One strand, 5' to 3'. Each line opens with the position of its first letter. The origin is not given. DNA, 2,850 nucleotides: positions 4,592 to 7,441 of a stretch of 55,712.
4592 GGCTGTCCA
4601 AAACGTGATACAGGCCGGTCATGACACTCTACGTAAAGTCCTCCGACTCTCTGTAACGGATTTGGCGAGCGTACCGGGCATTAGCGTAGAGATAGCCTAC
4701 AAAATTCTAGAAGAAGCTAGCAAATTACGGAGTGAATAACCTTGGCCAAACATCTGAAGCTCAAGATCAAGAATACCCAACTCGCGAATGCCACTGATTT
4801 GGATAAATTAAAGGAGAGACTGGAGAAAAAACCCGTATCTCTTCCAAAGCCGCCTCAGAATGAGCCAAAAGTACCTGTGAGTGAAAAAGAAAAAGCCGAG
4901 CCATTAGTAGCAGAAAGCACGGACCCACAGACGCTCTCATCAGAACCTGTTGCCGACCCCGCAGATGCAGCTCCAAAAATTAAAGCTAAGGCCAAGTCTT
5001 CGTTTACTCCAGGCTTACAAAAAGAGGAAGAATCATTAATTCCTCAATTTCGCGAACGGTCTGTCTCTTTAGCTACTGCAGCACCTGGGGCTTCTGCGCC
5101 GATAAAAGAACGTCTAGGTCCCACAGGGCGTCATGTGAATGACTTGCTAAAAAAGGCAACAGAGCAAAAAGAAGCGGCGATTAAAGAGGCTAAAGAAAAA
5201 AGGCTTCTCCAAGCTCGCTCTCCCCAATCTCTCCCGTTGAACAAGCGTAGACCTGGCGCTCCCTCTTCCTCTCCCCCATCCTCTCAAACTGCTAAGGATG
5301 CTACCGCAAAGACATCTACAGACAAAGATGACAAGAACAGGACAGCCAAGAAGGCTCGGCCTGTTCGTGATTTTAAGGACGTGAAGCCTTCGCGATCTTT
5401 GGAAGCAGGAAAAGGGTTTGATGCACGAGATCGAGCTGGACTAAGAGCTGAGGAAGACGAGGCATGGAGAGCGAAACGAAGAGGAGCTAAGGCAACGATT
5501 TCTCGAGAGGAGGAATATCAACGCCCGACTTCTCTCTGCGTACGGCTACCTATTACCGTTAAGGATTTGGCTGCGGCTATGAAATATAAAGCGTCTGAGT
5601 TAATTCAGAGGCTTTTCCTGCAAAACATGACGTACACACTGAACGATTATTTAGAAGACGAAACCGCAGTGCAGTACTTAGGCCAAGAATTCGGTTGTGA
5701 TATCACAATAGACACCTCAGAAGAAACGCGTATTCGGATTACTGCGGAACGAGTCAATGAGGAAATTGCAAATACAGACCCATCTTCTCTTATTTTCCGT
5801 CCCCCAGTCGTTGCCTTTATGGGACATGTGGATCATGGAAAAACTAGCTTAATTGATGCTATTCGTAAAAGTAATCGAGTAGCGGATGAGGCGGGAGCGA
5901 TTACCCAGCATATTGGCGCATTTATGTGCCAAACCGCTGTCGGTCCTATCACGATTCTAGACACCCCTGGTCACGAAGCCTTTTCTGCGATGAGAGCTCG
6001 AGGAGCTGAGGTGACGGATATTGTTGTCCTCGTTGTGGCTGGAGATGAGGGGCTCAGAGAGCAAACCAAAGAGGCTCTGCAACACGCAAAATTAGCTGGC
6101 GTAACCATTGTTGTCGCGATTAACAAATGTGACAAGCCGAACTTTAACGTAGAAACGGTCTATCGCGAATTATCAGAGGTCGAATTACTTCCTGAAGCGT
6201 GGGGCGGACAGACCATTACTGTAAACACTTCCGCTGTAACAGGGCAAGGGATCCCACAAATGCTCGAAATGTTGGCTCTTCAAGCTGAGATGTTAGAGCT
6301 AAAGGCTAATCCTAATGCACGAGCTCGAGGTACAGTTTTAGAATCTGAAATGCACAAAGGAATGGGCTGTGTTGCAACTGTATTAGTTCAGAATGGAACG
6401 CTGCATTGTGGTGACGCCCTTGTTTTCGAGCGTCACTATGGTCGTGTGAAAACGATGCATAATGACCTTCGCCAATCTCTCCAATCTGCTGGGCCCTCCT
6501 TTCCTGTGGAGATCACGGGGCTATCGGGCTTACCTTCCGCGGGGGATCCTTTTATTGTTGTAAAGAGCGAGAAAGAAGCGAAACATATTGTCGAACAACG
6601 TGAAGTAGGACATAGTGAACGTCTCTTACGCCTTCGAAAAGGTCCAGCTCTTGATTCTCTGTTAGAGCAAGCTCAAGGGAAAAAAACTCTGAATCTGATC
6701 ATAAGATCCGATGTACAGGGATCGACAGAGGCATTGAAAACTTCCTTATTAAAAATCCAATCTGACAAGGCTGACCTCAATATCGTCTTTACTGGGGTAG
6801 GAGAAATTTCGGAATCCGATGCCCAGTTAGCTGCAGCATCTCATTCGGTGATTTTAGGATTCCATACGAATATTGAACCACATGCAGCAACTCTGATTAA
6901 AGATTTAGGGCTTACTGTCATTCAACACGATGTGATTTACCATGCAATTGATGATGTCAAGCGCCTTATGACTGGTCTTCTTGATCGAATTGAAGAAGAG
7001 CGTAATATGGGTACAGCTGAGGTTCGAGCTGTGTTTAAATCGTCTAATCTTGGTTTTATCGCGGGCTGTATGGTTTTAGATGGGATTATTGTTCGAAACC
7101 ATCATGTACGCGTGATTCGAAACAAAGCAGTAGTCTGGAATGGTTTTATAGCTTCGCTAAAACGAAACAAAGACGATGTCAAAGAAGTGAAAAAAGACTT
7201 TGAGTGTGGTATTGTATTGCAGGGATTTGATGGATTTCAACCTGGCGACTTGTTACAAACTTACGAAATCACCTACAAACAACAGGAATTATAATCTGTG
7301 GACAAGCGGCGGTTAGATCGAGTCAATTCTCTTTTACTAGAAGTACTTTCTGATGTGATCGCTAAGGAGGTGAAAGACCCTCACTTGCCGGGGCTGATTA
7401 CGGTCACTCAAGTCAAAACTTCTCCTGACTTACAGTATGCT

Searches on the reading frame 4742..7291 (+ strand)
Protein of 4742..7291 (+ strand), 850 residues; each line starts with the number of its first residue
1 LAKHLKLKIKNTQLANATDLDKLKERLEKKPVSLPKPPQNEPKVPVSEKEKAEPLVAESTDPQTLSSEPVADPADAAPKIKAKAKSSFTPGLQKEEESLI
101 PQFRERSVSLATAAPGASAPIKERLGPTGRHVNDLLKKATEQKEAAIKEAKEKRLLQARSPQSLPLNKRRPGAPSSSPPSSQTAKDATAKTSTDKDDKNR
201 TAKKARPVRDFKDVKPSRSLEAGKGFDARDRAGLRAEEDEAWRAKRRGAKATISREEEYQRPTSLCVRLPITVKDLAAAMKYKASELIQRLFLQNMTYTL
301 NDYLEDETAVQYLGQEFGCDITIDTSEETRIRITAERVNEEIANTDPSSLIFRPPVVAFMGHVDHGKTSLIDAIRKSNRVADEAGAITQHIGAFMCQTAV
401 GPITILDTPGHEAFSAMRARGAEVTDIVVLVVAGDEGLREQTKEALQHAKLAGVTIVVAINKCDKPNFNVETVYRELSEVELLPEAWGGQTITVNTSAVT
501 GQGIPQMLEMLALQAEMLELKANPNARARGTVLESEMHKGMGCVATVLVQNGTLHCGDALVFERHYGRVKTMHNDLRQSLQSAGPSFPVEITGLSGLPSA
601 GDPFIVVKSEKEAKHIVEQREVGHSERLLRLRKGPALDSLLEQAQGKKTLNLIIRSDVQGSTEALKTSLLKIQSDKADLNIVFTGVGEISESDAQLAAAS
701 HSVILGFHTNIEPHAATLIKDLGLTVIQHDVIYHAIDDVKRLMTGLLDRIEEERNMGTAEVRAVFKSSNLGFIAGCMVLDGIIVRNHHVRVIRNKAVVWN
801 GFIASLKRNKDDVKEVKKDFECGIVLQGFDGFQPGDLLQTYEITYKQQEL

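Call 70: search_protein_families(library=pfam, proteins=[window:4742-7291:+], max_evalue=0.00001)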
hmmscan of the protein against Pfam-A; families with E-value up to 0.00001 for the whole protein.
window:4742-7291:+ (850 aa): 6 families
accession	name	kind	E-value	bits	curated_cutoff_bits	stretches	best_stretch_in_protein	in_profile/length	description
PF00009.33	GTP_EFTU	-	2e-31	109.5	26.5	1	357-512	6-183/188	Elongation factor Tu GTP binding domain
PF11987.13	IF-2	-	3.2e-31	108.1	27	1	636-740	11-117/117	Translation-initiation factor 2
PF22042.2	EF-G_D2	-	2e-24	86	27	1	528-606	2-83/84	Elongation factor G domain 2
PF01926.29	MMR_HSR1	-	3e-09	37.4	21.9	1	357-462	2-113/113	50S ribosome-binding GTPase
PF04760.21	IF2_N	-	5.5e-07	29.7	25.3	1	270-309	3-43/53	Translation initiation factor IF-2, N-terminal region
PF03144.31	GTP_EFTU_D2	-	9.4e-06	26.4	30.3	0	771-836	1-70/73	Elongation factor Tu domain 2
